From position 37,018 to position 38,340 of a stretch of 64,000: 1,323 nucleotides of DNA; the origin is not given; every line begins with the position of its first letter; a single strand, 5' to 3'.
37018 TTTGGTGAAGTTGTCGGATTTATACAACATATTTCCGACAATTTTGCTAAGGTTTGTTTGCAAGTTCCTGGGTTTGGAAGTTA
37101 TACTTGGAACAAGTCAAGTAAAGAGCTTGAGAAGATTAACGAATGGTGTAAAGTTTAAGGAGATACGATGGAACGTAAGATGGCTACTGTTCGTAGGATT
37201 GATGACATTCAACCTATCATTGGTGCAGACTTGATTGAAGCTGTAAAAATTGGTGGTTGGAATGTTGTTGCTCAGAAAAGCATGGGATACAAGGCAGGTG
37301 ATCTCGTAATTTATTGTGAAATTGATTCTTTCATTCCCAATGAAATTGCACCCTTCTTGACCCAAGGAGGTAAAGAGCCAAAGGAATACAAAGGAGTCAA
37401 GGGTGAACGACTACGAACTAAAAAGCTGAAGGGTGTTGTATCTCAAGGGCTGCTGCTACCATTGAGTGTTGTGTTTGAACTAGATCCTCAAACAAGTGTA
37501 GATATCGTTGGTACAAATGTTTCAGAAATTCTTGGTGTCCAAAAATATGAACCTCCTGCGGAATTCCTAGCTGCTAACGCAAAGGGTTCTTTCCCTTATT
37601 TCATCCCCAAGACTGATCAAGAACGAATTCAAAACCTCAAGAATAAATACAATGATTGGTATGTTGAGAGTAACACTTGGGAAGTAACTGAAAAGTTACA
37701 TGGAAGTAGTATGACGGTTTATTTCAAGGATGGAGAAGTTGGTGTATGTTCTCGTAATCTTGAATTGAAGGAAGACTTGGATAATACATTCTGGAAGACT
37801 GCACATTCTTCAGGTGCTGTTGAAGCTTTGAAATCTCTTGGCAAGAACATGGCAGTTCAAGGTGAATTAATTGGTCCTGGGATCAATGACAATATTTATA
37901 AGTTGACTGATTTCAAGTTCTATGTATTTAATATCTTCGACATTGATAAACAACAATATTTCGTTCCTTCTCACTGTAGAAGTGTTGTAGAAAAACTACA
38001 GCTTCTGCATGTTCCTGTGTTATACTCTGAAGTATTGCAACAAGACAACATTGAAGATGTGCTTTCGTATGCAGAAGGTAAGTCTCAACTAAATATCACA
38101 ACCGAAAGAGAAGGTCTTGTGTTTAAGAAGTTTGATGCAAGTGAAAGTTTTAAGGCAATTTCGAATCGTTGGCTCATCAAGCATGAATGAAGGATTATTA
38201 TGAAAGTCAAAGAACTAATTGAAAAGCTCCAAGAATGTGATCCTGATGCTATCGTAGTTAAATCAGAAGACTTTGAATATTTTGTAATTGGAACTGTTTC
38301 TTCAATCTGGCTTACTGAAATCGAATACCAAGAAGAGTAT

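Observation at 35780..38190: RNA end-healing and sealing candidate: lambda-type phosphoesterase plus Rnl5-like RNA ligase at the head of the early operon, in a tRNA-encoding phage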

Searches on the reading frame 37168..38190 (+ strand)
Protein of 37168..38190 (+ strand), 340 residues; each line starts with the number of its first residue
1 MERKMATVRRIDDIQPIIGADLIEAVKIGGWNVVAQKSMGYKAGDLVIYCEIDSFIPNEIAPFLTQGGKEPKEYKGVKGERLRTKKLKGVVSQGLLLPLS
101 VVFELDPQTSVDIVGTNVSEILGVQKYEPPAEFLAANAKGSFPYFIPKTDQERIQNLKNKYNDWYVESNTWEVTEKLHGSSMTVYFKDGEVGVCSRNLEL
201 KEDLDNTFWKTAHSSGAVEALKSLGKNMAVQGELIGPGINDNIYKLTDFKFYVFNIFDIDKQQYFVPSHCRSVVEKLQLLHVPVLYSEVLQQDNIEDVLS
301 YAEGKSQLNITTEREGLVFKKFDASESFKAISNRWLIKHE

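Call 4: search_protein_families(library=pfam, proteins=[window:37168-38190:+], max_evalue=0.01)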
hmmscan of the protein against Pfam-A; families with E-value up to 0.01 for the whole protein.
window:37168-38190:+ (340 aa): 2 families
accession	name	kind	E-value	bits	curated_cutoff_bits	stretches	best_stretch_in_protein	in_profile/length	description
PF09414.15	RNA_ligase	-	1.6e-30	106.9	27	1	170-330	2-170/171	RNA ligase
PF21189.3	PHA02142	-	4e-25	88.5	27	1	5-99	1-92/92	PHA02142 OB-fold domain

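Call 5: search_protein_families(library=phrogs, proteins=[window:37168-38190:+], max_evalue=0.001)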
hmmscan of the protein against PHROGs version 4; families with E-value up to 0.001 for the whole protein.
window:37168-38190:+ (340 aa): 3 families
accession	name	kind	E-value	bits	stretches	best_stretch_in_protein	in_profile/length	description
phrog_968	-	DNA, RNA and nucleotide metabolism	3.1e-89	300.7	1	1-340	6-393/398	RNA ligase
phrog_548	-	DNA, RNA and nucleotide metabolism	2.2e-17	64.3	1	157-328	17-219/341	RNA ligase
phrog_34045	-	unknown function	5.2e-05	23.9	1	172-300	40-158/219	-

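Call 7: search_solved_structures(query=window:37168-38190:+, max_evalue=1, show_alignments=3)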
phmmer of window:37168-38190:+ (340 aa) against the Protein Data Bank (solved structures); distinct sequences matched with E-value up to 1: 10.
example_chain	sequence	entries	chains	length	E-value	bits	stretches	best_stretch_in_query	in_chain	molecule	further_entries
5cot_A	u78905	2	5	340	7.7e-78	265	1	3-340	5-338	Naegleria gruberi RNA ligase | RNA ligase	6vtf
6vt1_A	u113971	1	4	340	1.1e-77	264.5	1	3-340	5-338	RNA Ligase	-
6vt0_A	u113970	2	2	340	5.2e-77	262.2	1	3-340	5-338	RNA Ligase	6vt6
5cou_A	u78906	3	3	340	5.2e-77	262.2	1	3-340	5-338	Naegleria gruberi RNA ligase | RNA ligase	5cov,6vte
6vt8_A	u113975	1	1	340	5.3e-77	262.2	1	3-340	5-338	RNA Ligase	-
6vt3_A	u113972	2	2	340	5.3e-77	262.2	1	3-340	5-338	RNA Ligase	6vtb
6vt9_A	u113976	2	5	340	5.3e-77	262.2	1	3-340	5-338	RNA ligase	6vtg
6vt4_A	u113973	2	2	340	5.3e-77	262.2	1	3-340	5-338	RNA Ligase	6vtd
6vt5_A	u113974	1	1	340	2e-76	260.4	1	4-340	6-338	RNA Ligase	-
1s68_A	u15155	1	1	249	0.026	16.7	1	167-258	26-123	RNA Ligase 2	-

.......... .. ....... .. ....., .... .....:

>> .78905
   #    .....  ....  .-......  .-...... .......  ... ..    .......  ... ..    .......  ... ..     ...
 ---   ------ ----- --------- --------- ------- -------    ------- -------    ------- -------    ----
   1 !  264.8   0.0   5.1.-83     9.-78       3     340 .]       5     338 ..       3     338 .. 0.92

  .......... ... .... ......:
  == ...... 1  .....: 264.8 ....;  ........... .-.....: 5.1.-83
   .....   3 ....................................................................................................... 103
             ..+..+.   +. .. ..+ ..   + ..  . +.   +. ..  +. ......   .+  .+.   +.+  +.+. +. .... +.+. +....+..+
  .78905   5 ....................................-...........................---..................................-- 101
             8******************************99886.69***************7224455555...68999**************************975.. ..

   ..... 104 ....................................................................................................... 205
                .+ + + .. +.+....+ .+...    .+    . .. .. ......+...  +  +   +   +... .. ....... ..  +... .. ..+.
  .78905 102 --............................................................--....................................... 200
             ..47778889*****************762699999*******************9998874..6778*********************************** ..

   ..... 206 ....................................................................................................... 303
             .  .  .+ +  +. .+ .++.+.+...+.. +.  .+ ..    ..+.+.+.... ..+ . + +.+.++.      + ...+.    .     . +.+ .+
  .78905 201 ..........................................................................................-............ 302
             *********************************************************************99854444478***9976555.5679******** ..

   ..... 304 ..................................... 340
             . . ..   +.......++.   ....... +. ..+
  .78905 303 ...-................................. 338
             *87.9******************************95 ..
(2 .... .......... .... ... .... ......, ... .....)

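Call 10: search_dna_similar(query=window:37168-38190:+, collection=phages, mode=protein, max_rows=40)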
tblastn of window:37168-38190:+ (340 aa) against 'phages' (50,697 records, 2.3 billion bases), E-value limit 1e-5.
Records with a match: 349; places in all: 349; records where one place covers at least 80% of the query: 343.
Best place of each record, by identity: <60% 349.
By first word of the organism name: Pseudomonas 219; Aeromonas 44; Erwinia 10; Sinorhizobium 7; uncultured 7; Burkholderia 5; Ralstonia 5; Brevundimonas 5; Xanthomonas 4; Yersinia 4; and 20 more.
By host as written in the record: Pseudomonas aeruginosa 75; - 27; Pseudomonas aeruginosa PAO1 26; Pseudomonas aeruginosa PAK 14; Aeromonas salmonicida 13; Aeromonas hydrophila BIOTECH 10089 11; Pseudomonas sp. 9; Pseudomonas syringae pv. porri LMG 28495 8; and 100 more.
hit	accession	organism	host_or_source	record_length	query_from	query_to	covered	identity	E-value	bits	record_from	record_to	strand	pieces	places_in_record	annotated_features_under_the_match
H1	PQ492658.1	Limnohabitans phage DC31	Limnohabitans sp. DCL3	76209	2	340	100%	49.6%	6e-94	311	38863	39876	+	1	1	hypothetical protein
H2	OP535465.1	Synechococcus phage S-CREM1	Synechococcus sp. CB0101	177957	3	340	99%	48.5%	5e-95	314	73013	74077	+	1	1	RNA ligase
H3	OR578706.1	Microcoleus phage My-WqHQDG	river water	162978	3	337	99%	45.9%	2e-69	240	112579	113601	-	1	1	RNA ligase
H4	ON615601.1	Synechococcus phage BUCT-ZZ01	Synechococcus elongatus PCC 7942 = ...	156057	2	340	100%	44.9%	4e-80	271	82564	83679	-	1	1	hypothetical protein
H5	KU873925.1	Pseudomonas phage pf16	Pseudomonas putida PpG1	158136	2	339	99%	43.3%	8e-75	256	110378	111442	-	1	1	hypothetical protein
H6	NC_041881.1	Pseudomonas phage pf16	Pseudomonas putida PpG1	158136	2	339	99%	43.3%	8e-75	256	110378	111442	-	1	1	RNA ligase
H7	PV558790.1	Variovorax phage V45v66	Variovorax sp. SCN45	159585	3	338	99%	42.9%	4e-75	257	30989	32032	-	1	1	record has no annotation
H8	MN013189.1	Microcystis phage Mic1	Cyanobacteria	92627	1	340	100%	39.6%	1e-63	224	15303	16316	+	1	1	RNA ligase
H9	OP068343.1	Microbacterium phage Cece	Microbacterium radiodurans NRRL B-24799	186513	2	340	100%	39.0%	4e-53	193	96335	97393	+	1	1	153: RNA ligase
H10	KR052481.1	Sinorhizobium phage phiM19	Sinorhizobium meliloti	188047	1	338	99%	38.9%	9e-62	218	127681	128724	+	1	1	2'-5' RNA ligase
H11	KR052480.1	Sinorhizobium phage phiM7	Sinorhizobium meliloti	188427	1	338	99%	38.9%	9e-62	218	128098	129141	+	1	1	RNA ligase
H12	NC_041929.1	Sinorhizobium phage phiM7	Sinorhizobium meliloti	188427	1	338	99%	38.9%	9e-62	218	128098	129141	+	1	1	RNA ligase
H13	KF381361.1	Sinorhizobium phage phiM12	Sinorhizobium meliloti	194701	1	338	99%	38.9%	9e-62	218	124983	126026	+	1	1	putative RNA ligase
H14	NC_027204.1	Sinorhizobium phage phiM12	Sinorhizobium meliloti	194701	1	338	99%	38.9%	9e-62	218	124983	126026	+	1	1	RNA ligase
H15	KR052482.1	Sinorhizobium phage phiN3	Sinorhizobium meliloti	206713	1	338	99%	38.9%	9e-62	218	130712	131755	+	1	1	RNA ligase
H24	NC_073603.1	Pseudomonas phage PaGz-1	Pseudomonas aeruginosa PAO1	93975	2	340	100%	36.9%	4e-58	208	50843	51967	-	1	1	RNA ligase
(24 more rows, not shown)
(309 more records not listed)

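Call 11: get_annotated_region(hit=H1, flank=5000)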
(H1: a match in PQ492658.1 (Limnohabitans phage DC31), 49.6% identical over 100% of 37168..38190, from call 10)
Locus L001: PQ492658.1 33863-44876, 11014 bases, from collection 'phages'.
description: Limnohabitans phage DC31, complete genome.
organism: Limnohabitans phage DC31 (NCBI taxid 2883572)
taxonomy: Viruses; Duplodnaviria; Heunggongvirae; Uroviricota; Caudoviricetes; Pakpunavirus
host: Limnohabitans sp. DCL3; source: freshwater; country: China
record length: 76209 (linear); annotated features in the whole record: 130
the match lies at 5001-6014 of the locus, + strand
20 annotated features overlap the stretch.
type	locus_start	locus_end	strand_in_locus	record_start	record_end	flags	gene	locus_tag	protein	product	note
CDS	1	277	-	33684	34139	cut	-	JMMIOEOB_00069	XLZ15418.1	deoxycytidylate deaminase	CD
CDS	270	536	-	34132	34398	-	-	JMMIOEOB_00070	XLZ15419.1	hypothetical protein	-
CDS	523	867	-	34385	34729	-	-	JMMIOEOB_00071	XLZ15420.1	hypothetical protein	-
CDS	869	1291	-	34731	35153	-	-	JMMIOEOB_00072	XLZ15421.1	hypothetical protein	-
CDS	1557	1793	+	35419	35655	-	-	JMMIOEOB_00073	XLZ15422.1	hypothetical protein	-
CDS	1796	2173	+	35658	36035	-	-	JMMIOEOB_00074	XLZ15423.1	hypothetical protein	-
CDS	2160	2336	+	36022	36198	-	-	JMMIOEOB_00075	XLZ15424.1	hypothetical protein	-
CDS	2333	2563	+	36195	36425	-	-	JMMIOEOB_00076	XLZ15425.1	hypothetical protein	-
CDS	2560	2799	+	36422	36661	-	-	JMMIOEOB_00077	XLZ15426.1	hypothetical protein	-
CDS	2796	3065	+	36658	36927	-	-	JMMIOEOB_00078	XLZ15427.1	hypothetical protein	-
CDS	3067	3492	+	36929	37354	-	-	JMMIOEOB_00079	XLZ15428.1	hypothetical protein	-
CDS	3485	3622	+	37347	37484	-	-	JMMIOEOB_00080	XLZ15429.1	hypothetical protein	-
CDS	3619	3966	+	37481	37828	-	-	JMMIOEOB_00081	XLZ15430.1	hypothetical protein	-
CDS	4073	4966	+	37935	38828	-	-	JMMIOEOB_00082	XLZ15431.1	hypothetical protein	-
CDS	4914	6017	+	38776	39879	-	-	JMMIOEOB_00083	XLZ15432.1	hypothetical protein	-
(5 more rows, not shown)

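Call 12: get_annotated_region(hit=H2, flank=5000)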
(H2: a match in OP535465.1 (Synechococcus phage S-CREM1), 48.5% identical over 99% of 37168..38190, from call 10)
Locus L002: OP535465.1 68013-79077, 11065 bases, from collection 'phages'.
description: Synechococcus phage S-CREM1, complete genome.
organism: Synechococcus phage S-CREM1 (NCBI taxid 2982919)
taxonomy: Viruses; Duplodnaviria; Heunggongvirae; Uroviricota; Caudoviricetes; Kyanoviridae
host: Synechococcus sp. CB0101; source: -; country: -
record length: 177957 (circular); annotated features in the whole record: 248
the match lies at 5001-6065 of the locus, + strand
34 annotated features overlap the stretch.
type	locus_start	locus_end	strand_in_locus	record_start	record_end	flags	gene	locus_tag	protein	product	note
CDS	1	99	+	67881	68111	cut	-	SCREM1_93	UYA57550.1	hypothetical protein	-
CDS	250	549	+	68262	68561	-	-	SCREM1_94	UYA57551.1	hypothetical protein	-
CDS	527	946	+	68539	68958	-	-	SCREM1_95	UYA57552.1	hypothetical protein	-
CDS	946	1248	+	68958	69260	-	-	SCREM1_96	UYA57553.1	hypothetical protein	-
CDS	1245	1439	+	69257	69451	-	-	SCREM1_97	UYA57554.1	hypothetical protein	-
CDS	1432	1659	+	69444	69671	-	-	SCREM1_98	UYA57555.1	high potential iron protein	-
CDS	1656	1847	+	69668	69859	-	-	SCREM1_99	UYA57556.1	hypothetical protein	-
CDS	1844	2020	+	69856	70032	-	-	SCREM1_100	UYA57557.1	hypothetical protein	-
CDS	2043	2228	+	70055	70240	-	-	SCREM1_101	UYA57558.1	hypothetical protein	-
CDS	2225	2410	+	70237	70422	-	-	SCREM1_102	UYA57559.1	hypothetical protein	-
CDS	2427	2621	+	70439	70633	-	-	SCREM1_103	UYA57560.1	hypothetical protein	-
CDS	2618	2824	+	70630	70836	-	-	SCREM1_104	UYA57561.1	hypothetical protein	-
CDS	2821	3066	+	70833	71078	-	-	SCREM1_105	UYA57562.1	hypothetical protein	-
CDS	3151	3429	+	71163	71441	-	-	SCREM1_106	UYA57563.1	antitoxin peptide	Tac antitoxin peptide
CDS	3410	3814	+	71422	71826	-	-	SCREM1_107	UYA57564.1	hypothetical protein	-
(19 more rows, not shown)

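Call 13: get_annotated_region(hit=H6, flank=5000)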
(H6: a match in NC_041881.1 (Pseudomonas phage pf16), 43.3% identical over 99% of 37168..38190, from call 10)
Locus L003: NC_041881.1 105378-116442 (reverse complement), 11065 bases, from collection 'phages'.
description: Pseudomonas phage pf16, complete genome.
organism: Pseudomonas phage pf16 (NCBI taxid 1815630)
taxonomy: Viruses; Duplodnaviria; Heunggongvirae; Uroviricota; Caudoviricetes; Chakrabartyvirus; Chakrabartyvirus pf16
host: Pseudomonas putida PpG1; source: -; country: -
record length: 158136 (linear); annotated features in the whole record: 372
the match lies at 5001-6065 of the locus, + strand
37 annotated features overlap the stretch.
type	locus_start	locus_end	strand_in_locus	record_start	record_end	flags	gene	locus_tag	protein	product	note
CDS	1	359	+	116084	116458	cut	-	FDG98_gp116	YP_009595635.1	hypothetical protein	pf16_gp182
CDS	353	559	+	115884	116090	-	-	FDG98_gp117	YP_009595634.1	hypothetical protein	pf16_gp181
CDS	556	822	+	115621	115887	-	-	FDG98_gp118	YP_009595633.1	hypothetical protein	pf16_gp180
CDS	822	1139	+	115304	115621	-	-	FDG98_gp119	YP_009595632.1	HTH DNA binding protein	pf16_gp179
CDS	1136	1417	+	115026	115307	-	-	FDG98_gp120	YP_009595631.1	thioredoxin domain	pf16_gp178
CDS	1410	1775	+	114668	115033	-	-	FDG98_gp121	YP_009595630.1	hypothetical protein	pf16_gp177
CDS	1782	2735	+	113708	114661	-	-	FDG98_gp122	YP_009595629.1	hypothetical protein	pf16_gp176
regulatory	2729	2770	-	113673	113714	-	-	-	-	terminator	Rho independent transcriptional terminator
regulatory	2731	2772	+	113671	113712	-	-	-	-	terminator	Rho independent transcriptional terminator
regulatory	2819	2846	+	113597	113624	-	-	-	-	promoter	putative phage specific promoter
CDS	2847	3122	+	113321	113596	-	-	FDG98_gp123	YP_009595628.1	hypothetical protein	pf16_gp175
regulatory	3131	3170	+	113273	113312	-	-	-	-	terminator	Rho independent transcriptional terminator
CDS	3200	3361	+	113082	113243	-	-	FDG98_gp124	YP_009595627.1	hypothetical protein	pf16_gp174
regulatory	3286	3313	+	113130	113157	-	-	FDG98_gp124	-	promoter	putative phage specific promoter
CDS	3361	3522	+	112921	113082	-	-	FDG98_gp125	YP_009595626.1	hypothetical protein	pf16_gp173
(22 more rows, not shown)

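Call 14: get_annotated_region(hit=H24, flank=5000)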
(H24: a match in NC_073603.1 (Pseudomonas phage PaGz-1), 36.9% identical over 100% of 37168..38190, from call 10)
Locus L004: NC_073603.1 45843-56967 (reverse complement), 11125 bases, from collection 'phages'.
description: Pseudomonas phage PaGz-1, complete genome.
organism: Pseudomonas phage PaGz-1 (NCBI taxid 2419748)
taxonomy: Viruses; Duplodnaviria; Heunggongvirae; Uroviricota; Caudoviricetes; Pakpunavirus
host: Pseudomonas aeruginosa PAO1; source: freshwater; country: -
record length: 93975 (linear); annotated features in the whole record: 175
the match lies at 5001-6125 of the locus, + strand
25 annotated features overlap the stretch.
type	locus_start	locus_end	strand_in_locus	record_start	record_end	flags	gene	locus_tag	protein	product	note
CDS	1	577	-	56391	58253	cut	-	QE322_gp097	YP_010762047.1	AAA family ATPase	-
CDS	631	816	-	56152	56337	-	-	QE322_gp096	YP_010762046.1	hypothetical protein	hypothetical protein PaGz1 111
CDS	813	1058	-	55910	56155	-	-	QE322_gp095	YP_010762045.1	hypothetical protein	-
CDS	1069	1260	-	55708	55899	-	-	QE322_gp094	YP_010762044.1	hypothetical protein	-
CDS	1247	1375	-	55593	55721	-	-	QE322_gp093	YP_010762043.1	hypothetical protein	hypothetical protein PAK P400050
CDS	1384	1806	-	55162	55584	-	-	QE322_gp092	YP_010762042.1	hypothetical protein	hypothetical protein PAK P100048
CDS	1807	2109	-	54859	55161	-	-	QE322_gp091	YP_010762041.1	hypothetical protein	hypothetical protein PaGz1 106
CDS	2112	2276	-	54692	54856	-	-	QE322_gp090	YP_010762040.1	hypothetical protein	hypothetical protein PaGz1 105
CDS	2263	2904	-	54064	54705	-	-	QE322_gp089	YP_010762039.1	hypothetical protein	hypothetical protein PaGz1 104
CDS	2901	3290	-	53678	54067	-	-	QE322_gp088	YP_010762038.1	hypothetical protein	hypothetical protein PaGz1 103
CDS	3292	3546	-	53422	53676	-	-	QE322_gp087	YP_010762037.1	hypothetical protein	hypothetical protein PaGz1 102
CDS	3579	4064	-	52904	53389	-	-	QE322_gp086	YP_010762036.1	hypothetical protein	hypothetical protein S2 091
CDS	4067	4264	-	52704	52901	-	-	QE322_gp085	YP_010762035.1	hypothetical protein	hypothetical protein PAK P100041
CDS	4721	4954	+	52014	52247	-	-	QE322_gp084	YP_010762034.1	hypothetical protein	hypothetical protein PJG4 098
CDS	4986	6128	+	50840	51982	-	-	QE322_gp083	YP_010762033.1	RNA ligase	-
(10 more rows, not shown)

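Call 15: search_protein_families(library=pfam, proteins=[L001:4073-4966:+, L003:6696-7544:+, L004:6288-7094:+, L003:1782-2735:+, L002:9861-10964:+, L001:7817-10003:+], max_evalue=0.01)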
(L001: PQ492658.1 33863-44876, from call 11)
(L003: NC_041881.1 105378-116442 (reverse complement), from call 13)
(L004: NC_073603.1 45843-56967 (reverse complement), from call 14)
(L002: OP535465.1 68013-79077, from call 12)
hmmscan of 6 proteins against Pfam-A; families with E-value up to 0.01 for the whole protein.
L001:4073-4966:+ (297 aa): 2 families
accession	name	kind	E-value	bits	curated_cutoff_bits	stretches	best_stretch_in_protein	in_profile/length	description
PF14743.12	DNA_ligase_OB_2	-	6.6e-11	42.5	28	1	228-292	8-66/66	DNA ligase OB-like domain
PF01068.26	DNA_ligase_A_M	-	4.4e-10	40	26.2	1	125-176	147-198/204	ATP dependent DNA ligase domain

L003:6696-7544:+ (282 aa): 2 families
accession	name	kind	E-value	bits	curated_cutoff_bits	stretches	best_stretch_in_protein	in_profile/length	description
PF01145.31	Band_7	-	7.8e-18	65.6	23.6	1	22-200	2-171/176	SPFH domain / Band 7 family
PF13421.11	Band_7_1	-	0.00091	19.3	24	1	125-189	143-208/211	SPFH domain-Band 7 family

L004:6288-7094:+ (268 aa): 0 families

L003:1782-2735:+ (317 aa): 1 family
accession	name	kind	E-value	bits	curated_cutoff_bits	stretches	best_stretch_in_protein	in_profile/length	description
PF02511.20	Thy1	-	7.8e-06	26.2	24.8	1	20-170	59-190/191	Thymidylate synthase complementing protein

L002:9861-10964:+ (367 aa): 0 families

L001:7817-10003:+ (728 aa): 1 family
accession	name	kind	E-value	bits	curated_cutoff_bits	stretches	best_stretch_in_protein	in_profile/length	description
PF10108.15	DNA_pol_B_exo2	-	0.00013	22.1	24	1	19-73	15-69/213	Predicted 3'-5' exonuclease related to the exonuclease domain of PolB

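Call 17: find_related_loci(query=window:37168-38190:+, collection=viral_contigs, flank=6000)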
Query window:37168-38190:+ (340 aa) in viral_contigs; peptide patterns used: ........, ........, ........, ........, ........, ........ (x = any residue, [..] = any of these).
18 stretches matched a pattern; 9 encode a relative of the query (tblastn E <= 1e-3); 9 distinct loci.
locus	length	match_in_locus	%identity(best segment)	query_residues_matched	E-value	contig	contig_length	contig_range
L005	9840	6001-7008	51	2-340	1e-102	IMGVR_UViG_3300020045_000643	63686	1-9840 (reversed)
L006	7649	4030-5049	49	2-340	5e-100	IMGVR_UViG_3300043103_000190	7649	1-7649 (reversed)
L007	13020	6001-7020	49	2-340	6e-100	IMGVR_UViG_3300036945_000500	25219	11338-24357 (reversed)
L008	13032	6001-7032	47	1-338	3e-90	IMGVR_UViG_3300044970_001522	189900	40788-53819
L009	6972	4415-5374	45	3-339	4e-84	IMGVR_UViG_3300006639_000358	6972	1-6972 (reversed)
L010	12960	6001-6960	45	3-339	4e-84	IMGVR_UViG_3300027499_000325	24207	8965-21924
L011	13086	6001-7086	42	3-340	3e-78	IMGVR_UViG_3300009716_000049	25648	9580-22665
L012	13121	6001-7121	49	2-340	2e-85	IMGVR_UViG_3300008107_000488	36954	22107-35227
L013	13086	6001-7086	42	3-340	3e-78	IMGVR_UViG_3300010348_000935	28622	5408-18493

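Call 19: find_encoding_contigs(protein=window:37168-38190:+, flank=10000, max_places=6)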
Protein window:37168-38190:+ (340 aa): 4 contigs read that carry it; 2 places shown.
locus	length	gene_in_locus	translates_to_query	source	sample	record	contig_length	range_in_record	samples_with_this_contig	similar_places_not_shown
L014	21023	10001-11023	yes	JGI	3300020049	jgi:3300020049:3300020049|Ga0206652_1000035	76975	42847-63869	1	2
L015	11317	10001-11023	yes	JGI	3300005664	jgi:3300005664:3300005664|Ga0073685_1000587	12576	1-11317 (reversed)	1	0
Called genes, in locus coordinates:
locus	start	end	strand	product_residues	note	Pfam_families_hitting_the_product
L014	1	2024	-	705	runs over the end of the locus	PF00476:DNA_pol_A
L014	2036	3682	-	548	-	PF03796:DnaB_C, PF13481:AAA_25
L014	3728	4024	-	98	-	-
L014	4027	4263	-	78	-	-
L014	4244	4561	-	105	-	-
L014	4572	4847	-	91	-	-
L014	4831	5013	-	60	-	-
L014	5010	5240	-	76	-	-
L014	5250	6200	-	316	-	PF01068:DNA_ligase_A_M (faint)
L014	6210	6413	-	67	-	-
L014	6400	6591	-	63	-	-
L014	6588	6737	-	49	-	-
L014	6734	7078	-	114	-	-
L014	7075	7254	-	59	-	-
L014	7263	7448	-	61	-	-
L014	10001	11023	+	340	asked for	PF21189:PHA02142, PF09414:RNA_ligase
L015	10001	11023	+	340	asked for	PF21189:PHA02142, PF09414:RNA_ligase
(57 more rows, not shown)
